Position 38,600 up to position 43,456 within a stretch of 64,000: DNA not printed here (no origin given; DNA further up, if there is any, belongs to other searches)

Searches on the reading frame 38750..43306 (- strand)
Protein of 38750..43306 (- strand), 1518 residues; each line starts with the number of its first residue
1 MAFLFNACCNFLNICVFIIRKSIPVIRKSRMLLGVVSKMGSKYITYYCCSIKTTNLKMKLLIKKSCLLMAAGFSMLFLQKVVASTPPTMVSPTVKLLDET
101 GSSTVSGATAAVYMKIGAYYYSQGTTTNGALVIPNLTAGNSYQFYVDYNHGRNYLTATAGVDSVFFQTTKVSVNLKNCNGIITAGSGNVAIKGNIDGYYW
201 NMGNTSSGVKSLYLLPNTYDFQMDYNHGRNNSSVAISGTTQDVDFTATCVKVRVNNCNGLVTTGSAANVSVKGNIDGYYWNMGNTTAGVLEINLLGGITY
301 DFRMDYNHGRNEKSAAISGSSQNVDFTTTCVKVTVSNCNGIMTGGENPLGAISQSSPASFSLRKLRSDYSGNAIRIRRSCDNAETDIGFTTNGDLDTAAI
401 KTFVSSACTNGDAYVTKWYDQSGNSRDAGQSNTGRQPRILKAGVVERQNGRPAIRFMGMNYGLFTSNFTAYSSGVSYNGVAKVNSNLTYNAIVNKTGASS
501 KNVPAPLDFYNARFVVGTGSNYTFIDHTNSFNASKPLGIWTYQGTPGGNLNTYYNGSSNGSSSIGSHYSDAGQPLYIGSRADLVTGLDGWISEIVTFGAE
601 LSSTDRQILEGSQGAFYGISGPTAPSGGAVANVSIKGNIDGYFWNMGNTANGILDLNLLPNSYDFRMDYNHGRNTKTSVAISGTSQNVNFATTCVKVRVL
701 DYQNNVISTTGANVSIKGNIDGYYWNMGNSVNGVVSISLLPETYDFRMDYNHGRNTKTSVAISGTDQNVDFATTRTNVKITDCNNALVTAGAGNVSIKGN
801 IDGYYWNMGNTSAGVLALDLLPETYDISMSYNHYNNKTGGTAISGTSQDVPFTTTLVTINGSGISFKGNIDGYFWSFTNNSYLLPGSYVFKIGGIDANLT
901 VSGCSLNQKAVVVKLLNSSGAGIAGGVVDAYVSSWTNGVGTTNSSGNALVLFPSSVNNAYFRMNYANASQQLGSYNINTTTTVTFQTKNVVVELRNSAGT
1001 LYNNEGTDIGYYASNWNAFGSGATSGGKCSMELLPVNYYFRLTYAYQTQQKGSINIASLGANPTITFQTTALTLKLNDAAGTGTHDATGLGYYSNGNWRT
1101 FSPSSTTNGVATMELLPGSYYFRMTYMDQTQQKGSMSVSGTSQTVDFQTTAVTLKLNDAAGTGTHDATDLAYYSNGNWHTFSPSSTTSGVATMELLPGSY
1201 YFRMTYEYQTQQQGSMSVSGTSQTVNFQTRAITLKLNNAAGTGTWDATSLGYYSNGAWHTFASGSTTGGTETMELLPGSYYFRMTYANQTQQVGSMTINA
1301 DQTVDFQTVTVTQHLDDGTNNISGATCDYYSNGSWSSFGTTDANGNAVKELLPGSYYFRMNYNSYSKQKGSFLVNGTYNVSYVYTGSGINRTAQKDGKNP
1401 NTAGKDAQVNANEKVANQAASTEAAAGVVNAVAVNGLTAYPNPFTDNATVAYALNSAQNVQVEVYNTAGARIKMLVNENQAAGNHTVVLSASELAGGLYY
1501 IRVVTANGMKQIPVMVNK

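Call 5: search_protein_families(library=pfam, proteins=[window:38750-43306:-], max_evalue=0.01)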
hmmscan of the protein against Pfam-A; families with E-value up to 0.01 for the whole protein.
window:38750-43306:- (1518 aa): 2 families
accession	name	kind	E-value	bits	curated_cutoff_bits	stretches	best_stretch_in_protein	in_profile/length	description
PF18962.6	Por_Secre_tail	-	3.4e-09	37.3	27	1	1440-1508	2-67/75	Secretion system C-terminal sorting domain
PF13860.13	FlgD_ig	-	0.00061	20.1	27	1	1447-1508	11-78/79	FlgD Ig-like domain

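Call 6: search_protein_families(library=ncbifam, proteins=[window:38750-43306:-], max_evalue=0.01)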
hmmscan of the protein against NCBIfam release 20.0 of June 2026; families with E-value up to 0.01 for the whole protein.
window:38750-43306:- (1518 aa): 3 families
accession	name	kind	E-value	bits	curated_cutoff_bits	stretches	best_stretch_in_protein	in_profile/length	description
TIGR04183.1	Por_Secre_tail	domain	2.4e-09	37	23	1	1440-1516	2-71/72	T9SS type A sorting domain-containing protein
NF033708.1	T9SS_Cterm_ChiA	domain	0.00038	20.3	40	1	1461-1511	3-49/55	T9SS sorting signal type C domain-containing protein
NF005176.1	PRK06655.1-1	equivalog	0.002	18.1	230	1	1414-1509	53-153/197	flagellar hook assembly protein FlgD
